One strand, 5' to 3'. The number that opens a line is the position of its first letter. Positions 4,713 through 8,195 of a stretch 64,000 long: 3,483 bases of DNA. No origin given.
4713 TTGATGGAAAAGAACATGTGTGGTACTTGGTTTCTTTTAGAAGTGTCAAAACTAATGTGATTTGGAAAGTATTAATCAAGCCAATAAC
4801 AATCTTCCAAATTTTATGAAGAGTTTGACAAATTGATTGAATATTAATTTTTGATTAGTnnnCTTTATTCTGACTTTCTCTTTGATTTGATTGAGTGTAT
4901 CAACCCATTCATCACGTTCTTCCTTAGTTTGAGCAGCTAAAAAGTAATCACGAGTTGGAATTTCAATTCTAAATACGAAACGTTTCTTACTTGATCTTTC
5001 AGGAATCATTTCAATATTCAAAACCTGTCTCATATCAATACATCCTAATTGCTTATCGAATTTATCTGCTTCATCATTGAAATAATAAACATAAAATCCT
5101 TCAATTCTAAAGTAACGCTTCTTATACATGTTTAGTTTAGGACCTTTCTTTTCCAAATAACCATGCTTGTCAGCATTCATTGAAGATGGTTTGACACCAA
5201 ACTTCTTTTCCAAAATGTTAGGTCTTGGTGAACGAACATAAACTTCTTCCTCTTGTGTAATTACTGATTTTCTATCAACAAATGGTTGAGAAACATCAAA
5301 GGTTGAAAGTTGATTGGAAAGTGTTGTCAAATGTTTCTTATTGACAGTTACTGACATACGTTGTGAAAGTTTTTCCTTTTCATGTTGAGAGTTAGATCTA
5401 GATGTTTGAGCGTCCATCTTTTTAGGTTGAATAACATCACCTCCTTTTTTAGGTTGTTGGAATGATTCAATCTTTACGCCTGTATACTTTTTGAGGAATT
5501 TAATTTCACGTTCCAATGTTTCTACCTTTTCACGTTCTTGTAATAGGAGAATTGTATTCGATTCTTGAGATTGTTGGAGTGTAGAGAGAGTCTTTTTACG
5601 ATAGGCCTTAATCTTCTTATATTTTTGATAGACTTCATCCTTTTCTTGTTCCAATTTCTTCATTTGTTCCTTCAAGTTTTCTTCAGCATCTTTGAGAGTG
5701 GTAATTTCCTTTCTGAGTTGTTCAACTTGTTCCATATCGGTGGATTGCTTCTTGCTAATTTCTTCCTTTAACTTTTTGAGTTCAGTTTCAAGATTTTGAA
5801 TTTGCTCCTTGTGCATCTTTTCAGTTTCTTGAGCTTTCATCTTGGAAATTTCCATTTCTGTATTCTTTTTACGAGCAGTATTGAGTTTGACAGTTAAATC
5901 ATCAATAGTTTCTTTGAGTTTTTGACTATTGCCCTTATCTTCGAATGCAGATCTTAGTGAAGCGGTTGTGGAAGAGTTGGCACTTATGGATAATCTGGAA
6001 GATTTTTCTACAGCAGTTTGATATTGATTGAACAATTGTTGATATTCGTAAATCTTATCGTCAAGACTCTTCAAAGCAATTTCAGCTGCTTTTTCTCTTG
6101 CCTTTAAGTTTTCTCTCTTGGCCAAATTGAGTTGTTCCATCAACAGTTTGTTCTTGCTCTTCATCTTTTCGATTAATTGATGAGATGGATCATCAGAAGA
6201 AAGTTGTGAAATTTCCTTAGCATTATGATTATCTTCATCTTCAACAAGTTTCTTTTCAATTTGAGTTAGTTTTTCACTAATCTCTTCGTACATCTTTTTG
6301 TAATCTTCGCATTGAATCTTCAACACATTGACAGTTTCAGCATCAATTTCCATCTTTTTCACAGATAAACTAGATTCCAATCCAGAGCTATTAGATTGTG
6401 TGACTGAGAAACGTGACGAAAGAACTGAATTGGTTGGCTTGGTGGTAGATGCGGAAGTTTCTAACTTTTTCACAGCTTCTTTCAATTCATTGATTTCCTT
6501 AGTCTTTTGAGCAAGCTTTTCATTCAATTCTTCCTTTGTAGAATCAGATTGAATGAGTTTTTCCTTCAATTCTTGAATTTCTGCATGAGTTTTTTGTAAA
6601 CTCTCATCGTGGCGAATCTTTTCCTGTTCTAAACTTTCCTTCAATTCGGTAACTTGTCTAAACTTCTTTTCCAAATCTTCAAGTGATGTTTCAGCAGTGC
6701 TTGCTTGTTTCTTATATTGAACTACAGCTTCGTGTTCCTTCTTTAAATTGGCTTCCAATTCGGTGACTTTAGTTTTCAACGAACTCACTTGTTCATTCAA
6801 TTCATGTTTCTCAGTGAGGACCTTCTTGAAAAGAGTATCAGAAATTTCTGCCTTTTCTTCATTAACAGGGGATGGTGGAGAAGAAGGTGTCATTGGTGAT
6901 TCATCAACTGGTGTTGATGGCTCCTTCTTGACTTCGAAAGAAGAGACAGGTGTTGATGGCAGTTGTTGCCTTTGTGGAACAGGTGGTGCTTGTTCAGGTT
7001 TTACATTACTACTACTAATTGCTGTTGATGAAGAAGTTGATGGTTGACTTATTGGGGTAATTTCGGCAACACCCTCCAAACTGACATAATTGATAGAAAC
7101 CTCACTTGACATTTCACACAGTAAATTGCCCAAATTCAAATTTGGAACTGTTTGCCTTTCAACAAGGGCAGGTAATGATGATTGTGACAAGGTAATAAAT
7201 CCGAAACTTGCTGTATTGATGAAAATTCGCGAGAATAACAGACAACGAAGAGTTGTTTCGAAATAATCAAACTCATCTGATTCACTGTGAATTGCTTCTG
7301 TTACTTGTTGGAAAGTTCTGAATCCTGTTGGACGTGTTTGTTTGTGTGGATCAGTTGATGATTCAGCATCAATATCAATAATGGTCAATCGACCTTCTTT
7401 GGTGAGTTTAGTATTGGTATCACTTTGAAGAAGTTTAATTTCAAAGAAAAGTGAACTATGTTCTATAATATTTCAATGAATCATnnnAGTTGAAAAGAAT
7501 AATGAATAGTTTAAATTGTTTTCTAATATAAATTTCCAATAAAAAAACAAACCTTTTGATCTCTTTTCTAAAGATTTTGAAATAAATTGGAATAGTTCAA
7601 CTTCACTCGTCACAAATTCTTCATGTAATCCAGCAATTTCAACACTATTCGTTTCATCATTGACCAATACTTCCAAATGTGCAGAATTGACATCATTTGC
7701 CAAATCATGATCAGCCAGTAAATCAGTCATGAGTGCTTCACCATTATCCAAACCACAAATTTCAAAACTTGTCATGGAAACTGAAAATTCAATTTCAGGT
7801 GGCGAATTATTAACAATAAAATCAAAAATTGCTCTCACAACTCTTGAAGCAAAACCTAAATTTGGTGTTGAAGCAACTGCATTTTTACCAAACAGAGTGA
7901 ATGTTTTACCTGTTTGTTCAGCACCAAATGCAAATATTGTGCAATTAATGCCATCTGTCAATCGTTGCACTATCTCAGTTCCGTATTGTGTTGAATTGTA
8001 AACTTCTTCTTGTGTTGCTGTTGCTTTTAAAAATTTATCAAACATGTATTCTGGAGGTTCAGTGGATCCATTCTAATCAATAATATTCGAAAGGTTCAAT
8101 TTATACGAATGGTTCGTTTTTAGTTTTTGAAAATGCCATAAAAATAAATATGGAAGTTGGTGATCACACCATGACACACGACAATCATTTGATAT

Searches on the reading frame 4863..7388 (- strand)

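Call 27: search_protein_families(library=pfam, max_evalue=0.001, proteins=[window:4863-7388:-])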
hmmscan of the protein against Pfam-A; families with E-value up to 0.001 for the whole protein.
window:4863-7388:- (842 aa): 2 families
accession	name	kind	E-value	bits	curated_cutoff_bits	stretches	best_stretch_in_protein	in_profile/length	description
PF00169.35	PH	-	5.4e-13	49.8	25.1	1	741-835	3-103/105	PH domain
PF15410.12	PH_9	-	0.00032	21.3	28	1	744-834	30-115/118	Pleckstrin homology domain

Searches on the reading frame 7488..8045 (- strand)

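Call 27: search_protein_families(library=pfam, max_evalue=0.001, proteins=[window:7488-8045:-])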
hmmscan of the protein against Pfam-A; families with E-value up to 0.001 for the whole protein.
window:7488-8045:- (186 aa): 2 families
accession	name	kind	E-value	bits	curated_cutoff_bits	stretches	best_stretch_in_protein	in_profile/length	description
PF00225.29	Kinesin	-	6.5e-23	81.7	29.3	1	2-163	45-189/327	Kinesin motor domain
PF16796.11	Microtub_bd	-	1e-08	35.6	27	1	2-96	62-146/155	Microtubule binding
